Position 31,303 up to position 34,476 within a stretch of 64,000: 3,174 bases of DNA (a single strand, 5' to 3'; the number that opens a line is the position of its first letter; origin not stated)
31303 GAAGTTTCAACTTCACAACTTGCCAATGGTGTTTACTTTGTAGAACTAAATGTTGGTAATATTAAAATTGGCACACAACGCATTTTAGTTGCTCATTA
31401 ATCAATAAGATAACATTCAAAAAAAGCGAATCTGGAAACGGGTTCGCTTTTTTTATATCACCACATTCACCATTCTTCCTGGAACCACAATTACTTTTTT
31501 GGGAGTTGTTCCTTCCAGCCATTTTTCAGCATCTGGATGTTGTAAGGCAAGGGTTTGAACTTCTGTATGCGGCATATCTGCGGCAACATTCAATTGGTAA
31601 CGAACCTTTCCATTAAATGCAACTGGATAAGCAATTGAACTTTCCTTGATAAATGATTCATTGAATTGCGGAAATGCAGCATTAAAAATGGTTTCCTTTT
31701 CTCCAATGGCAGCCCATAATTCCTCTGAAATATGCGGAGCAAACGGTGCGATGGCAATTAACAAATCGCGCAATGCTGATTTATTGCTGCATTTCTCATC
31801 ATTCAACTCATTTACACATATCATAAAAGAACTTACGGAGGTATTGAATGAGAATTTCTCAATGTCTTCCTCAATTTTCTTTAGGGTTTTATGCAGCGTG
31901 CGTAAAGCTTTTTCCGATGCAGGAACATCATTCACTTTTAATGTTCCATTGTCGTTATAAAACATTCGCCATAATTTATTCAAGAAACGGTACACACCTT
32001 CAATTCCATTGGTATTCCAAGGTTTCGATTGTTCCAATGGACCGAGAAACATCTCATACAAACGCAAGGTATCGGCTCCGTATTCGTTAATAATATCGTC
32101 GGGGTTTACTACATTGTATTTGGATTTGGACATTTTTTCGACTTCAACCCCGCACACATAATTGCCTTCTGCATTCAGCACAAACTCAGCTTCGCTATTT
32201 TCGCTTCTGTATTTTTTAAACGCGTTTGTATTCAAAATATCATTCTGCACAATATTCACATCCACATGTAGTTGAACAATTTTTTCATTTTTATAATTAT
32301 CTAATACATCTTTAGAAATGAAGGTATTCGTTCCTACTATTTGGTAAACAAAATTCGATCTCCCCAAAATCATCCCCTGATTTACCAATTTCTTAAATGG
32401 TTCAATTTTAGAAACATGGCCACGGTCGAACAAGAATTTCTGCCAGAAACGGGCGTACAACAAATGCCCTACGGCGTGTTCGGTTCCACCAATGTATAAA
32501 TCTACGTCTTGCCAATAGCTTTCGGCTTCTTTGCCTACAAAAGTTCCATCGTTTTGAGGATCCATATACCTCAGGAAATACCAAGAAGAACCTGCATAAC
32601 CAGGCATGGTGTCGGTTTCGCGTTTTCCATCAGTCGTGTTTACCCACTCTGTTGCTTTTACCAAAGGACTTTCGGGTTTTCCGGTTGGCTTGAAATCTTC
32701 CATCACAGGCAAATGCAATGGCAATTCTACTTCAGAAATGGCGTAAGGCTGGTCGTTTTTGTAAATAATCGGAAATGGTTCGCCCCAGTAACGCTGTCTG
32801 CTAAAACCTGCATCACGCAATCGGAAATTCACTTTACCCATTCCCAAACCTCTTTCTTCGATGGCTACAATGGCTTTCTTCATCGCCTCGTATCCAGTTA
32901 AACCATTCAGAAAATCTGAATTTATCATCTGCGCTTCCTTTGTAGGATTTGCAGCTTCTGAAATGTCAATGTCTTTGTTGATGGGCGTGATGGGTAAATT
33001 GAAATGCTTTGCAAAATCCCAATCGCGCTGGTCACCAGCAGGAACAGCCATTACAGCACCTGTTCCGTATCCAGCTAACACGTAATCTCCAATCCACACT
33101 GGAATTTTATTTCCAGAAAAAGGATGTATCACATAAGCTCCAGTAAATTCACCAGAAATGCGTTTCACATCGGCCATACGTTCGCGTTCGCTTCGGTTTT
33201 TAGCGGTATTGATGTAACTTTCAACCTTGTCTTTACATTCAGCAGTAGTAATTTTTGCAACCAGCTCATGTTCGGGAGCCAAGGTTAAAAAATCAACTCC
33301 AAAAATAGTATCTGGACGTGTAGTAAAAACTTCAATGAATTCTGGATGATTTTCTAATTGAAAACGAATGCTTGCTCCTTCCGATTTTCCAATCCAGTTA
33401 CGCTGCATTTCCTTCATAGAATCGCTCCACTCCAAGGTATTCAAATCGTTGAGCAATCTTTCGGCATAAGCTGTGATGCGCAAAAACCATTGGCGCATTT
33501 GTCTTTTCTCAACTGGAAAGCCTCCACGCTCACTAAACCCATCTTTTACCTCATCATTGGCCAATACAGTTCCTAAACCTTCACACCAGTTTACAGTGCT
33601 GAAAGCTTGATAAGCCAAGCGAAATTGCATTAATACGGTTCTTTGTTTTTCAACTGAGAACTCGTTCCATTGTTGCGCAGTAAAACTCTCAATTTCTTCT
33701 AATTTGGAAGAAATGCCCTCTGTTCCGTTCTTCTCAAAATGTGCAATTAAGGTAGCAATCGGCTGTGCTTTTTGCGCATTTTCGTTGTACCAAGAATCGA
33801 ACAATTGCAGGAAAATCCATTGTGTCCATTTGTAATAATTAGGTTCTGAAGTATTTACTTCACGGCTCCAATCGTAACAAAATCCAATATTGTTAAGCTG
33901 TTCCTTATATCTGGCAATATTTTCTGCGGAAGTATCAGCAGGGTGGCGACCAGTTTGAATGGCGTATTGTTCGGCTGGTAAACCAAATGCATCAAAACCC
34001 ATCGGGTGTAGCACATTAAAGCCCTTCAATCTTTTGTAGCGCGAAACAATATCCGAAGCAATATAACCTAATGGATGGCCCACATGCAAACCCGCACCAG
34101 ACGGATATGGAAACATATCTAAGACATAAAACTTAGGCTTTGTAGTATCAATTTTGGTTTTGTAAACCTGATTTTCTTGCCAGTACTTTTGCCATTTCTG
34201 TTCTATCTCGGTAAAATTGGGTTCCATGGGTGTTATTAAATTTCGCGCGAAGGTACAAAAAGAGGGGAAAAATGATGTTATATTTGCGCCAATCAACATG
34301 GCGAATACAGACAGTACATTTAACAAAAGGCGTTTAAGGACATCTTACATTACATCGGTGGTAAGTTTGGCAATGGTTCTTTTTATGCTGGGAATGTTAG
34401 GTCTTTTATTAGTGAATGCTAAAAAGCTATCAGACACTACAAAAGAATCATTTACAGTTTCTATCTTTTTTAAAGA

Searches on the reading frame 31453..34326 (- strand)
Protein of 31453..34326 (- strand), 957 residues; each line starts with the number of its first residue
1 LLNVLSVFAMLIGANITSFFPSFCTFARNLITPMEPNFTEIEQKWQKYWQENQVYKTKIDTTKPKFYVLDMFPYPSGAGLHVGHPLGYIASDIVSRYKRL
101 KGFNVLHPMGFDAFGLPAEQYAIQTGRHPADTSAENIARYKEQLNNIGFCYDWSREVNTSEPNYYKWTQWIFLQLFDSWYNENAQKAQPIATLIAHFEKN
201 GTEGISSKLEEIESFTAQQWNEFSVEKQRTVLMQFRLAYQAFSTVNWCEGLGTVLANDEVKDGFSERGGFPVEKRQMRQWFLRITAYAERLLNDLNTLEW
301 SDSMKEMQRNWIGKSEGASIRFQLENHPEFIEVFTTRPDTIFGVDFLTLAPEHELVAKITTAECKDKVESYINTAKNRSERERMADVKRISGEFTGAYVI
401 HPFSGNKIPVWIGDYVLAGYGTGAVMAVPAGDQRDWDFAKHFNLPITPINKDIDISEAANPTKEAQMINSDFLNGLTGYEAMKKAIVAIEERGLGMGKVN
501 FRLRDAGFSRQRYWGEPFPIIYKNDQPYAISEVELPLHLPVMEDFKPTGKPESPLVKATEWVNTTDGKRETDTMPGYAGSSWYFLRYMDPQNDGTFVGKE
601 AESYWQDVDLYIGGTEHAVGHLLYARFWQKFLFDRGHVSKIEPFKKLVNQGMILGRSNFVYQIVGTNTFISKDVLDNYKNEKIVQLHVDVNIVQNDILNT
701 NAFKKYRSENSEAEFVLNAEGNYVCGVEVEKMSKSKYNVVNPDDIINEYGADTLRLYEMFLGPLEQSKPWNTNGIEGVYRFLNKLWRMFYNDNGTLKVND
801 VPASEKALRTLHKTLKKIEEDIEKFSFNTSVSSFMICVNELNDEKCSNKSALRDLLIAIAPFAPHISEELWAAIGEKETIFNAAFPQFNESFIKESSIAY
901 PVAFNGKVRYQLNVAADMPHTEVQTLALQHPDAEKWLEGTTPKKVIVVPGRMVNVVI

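Call 75: search_protein_families(library=pfam, proteins=[window:31453-34326:-], max_evalue=0.0001)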
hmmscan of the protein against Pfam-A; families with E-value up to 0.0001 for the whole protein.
window:31453-34326:- (957 aa): 4 families
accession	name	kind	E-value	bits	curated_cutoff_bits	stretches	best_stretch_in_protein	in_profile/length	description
PF13603.12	tRNA-synt_1_2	-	7.7e-60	202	25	1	309-486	1-181/185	Leucyl-tRNA synthetase, editing domain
PF00133.28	tRNA-synt_1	-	6e-34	117.9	22.7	2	44-177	1-152/414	tRNA synthetases class I (I, L, M and V)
PF09334.17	tRNA-synt_1g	-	4.1e-23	82.2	20.1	1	71-179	6-111/391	tRNA synthetases class I (M)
PF08264.19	Anticodon_1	-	4.8e-20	72.4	25.1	1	807-921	4-144/148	Anticodon-binding domain of tRNA ligase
